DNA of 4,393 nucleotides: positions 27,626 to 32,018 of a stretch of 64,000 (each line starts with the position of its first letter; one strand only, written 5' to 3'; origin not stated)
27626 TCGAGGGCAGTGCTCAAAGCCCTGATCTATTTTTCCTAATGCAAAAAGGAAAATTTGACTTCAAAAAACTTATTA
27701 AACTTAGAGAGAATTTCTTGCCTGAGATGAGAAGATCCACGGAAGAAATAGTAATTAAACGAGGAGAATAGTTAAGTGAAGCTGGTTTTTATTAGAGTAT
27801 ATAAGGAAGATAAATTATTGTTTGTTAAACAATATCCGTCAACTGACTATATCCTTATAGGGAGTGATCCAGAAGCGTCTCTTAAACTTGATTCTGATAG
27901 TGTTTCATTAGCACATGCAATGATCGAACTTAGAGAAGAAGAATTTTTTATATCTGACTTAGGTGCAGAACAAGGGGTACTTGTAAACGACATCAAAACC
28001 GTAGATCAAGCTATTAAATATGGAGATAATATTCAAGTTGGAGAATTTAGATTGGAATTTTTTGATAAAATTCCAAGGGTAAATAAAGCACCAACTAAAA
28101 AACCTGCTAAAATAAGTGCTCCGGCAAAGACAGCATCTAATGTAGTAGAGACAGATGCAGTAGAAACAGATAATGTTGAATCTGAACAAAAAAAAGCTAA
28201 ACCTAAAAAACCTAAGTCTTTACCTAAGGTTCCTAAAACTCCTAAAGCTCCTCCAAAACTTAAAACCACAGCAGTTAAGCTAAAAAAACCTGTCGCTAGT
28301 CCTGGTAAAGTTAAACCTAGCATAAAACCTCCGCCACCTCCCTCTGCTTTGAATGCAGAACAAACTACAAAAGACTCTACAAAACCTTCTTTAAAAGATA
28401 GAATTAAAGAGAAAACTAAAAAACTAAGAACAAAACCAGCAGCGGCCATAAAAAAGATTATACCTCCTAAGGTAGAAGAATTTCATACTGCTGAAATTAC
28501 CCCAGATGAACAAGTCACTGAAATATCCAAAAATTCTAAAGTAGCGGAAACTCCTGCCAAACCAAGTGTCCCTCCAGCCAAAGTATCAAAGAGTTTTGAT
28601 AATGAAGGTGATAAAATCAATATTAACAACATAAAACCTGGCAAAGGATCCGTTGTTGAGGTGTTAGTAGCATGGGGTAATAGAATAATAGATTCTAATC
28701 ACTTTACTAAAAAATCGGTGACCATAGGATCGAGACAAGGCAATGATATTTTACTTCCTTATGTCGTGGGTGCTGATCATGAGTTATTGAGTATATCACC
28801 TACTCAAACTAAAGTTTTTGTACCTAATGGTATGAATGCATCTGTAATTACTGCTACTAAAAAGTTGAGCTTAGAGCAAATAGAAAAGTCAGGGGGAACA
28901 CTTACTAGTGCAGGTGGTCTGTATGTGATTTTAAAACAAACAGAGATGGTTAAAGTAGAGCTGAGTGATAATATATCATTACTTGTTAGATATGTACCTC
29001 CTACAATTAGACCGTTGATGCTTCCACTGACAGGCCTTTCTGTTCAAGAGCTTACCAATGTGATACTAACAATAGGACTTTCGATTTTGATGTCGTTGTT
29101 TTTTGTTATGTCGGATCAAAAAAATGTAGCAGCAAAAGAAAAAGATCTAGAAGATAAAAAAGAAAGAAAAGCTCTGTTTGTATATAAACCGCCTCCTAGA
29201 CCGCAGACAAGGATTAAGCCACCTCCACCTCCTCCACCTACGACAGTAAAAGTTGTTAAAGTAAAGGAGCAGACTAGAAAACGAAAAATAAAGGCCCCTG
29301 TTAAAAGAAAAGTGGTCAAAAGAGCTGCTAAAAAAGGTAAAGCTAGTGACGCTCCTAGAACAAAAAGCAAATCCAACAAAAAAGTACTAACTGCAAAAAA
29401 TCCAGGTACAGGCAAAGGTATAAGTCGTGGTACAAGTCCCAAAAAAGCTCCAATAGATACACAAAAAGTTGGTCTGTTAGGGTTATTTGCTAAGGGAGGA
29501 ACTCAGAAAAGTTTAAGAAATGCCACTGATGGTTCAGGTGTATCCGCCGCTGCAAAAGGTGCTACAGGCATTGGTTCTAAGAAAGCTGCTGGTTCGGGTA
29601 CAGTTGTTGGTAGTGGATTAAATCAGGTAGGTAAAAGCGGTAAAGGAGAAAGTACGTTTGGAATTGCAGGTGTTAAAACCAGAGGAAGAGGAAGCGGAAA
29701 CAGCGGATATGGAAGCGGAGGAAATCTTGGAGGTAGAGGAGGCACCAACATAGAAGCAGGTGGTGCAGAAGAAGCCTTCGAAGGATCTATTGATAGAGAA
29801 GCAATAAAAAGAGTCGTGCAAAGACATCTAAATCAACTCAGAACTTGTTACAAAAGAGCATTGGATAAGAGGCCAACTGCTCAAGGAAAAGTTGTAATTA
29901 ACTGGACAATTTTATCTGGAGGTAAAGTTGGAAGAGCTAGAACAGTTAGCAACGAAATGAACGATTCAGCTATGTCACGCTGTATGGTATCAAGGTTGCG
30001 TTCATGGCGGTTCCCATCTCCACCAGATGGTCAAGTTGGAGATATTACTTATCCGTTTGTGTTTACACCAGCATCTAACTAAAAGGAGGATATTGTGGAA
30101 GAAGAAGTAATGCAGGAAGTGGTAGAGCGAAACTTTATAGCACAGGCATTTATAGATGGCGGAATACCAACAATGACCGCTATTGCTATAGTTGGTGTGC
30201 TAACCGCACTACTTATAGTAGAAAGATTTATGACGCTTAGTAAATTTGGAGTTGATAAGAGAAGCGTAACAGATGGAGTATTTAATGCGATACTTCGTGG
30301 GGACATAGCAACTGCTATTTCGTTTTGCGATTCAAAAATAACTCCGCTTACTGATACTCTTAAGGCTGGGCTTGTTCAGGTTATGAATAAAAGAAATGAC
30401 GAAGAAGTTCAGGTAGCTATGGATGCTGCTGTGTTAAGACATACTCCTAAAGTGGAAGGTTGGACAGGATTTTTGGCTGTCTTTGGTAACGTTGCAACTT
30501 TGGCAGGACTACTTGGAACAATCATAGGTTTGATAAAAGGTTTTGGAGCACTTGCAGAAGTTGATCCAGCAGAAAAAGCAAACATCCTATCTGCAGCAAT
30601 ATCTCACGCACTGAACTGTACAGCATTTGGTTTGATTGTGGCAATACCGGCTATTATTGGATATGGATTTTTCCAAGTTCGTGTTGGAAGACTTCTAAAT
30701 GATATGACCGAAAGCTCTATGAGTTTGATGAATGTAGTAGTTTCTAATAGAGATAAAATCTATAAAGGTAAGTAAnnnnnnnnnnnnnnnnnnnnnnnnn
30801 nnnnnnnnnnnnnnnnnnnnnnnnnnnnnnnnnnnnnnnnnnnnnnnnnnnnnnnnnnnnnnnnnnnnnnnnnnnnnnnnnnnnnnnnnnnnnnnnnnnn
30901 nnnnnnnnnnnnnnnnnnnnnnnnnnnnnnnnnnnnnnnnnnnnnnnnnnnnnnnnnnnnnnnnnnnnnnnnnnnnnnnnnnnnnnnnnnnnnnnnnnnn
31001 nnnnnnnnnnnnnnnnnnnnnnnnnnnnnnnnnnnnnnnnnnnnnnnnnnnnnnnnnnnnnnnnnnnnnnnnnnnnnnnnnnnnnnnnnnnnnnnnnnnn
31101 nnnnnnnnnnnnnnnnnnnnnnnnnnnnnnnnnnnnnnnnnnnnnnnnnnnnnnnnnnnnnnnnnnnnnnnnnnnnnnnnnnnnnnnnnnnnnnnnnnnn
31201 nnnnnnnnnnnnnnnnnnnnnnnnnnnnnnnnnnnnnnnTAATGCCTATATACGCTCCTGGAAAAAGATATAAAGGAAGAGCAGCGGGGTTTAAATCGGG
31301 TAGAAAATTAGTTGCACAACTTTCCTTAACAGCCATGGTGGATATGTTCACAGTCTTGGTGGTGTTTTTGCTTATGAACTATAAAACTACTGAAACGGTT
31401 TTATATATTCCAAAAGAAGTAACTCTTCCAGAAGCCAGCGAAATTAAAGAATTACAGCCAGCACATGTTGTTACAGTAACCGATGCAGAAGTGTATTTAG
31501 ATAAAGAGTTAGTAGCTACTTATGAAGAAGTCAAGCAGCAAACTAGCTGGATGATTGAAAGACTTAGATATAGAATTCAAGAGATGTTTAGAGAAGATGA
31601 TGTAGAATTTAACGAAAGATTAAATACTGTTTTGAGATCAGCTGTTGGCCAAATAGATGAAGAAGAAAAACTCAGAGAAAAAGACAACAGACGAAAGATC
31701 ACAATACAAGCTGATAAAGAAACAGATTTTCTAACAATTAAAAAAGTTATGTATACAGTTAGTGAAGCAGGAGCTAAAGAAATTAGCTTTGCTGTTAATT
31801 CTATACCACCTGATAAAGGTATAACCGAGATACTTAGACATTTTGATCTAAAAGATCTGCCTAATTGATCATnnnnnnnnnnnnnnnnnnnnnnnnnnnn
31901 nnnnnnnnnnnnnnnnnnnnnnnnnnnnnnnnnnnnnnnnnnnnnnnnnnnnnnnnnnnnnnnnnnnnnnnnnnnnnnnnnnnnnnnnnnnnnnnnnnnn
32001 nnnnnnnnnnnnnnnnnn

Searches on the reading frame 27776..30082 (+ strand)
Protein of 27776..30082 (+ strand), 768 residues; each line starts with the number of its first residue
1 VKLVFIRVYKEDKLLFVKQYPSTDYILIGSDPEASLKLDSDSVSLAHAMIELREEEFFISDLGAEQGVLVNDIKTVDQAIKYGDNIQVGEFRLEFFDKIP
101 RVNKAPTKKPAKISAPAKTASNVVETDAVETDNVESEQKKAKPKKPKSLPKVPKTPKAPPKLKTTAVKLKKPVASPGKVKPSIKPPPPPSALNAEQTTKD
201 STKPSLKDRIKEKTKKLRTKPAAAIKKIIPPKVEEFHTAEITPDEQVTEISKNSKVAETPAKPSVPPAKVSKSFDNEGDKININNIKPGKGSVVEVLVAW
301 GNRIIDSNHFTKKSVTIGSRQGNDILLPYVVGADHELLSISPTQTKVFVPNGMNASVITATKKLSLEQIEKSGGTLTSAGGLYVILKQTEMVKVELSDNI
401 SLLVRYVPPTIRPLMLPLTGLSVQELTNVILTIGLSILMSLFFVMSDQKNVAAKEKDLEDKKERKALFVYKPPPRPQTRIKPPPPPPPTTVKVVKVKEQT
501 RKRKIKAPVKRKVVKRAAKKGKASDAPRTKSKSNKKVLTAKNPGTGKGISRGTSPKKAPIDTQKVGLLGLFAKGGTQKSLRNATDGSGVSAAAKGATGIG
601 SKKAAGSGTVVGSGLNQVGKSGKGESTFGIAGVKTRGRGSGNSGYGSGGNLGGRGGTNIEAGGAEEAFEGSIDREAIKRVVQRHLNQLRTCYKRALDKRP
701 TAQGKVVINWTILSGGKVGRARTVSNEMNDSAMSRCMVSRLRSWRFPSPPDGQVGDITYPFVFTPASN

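Call 25: search_protein_families(library=ncbifam, proteins=[window:27776-30082:+])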
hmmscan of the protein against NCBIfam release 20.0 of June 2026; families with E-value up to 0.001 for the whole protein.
window:27776-30082:+ (768 aa): 8 families
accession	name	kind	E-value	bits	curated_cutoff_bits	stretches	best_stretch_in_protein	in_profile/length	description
NF033760.1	gliding_GltG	equivalog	5.9e-68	230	650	2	224-767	138-649/650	adventurous gliding motility protein GltG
NF033768.1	myxo_SS_tail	domain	7.3e-31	106.1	40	1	672-763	1-91/92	AgmX/PglI C-terminal domain-containing protein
NF033761.1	gliding_GltJ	equivalog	2.5e-11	43.4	450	1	666-763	576-671/671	adventurous gliding motility protein GltJ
NF041660.2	oxygluDhInhib_OdhI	equivalog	2.5e-08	33.8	200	1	27-96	59-128/130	oxoglutarate dehydrogenase inhibitor Odhl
TIGR03354.1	VI_FHA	hypoth_equivalog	3.2e-08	33.8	120.25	1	26-245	26-220/420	type VI secretion system-associated FHA domain protein TagH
NF049868.1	FhaB_Rv0019c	equivalog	1.8e-06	28.1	125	1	24-94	86-157/158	FHA domain-containing protein FhaB/FipA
TIGR01352.1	tonB_Cterm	subfamily_domain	8.2e-05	22.9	27.1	1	696-765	6-75/76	TonB family protein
NF052573.1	HisKinEspAMyxo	equivalog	0.00033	18.8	1400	1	27-92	49-115/755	serine histidine kinase EspA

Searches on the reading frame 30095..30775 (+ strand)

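Call 25: search_protein_families(library=ncbifam, proteins=[window:30095-30775:+])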
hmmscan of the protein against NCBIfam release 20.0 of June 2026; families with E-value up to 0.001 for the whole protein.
window:30095-30775:+ (226 aa): 7 families
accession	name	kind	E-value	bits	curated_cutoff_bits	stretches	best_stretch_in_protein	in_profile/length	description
TIGR02796.1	tolQ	equivalog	3.2e-20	72.8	221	1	27-214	17-213/216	protein TolQ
TIGR02797.1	exbB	equivalog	5.9e-13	49.1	206.2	1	103-213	98-207/211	tonB-system energizer ExbB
NF008066.0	PRK10801.1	equivalog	4.9e-11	42.6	403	1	107-202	110-204/230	Tol-Pal system protein TolQ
TIGR02805.1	exbB2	equivalog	4.4e-10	39.9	135.35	1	127-197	58-127/138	TonB-system energizer ExbB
NF007722.0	PRK10414.1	equivalog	4.9e-10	39.3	402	1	111-201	120-206/244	tol-pal system-associated acyl-CoA thioesterase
NF005997.1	PRK08124.1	equivalog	0.00083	18.4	340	1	88-181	108-195/259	flagellar motor stator protein MotA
NF006284.1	PRK08456.1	equivalog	0.00092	18.5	380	0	87-183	106-196/252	flagellar motor stator protein MotA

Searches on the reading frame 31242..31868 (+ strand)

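Call 93: search_protein_families(library=pfam, proteins=[window:31242-31868:+], max_evalue=0.01)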
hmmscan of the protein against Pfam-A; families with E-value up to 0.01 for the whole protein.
window:31242-31868:+ (208 aa): 2 families
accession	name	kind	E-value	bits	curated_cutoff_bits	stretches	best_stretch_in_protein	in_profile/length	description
PF02472.21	ExbD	-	6.1e-13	49.4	25.4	1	22-185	3-125/128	Biopolymer transport protein ExbD/TolR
PF20082.4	DUF6476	-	0.0032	17.8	24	1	21-80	10-69/91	Family of unknown function (DUF6476)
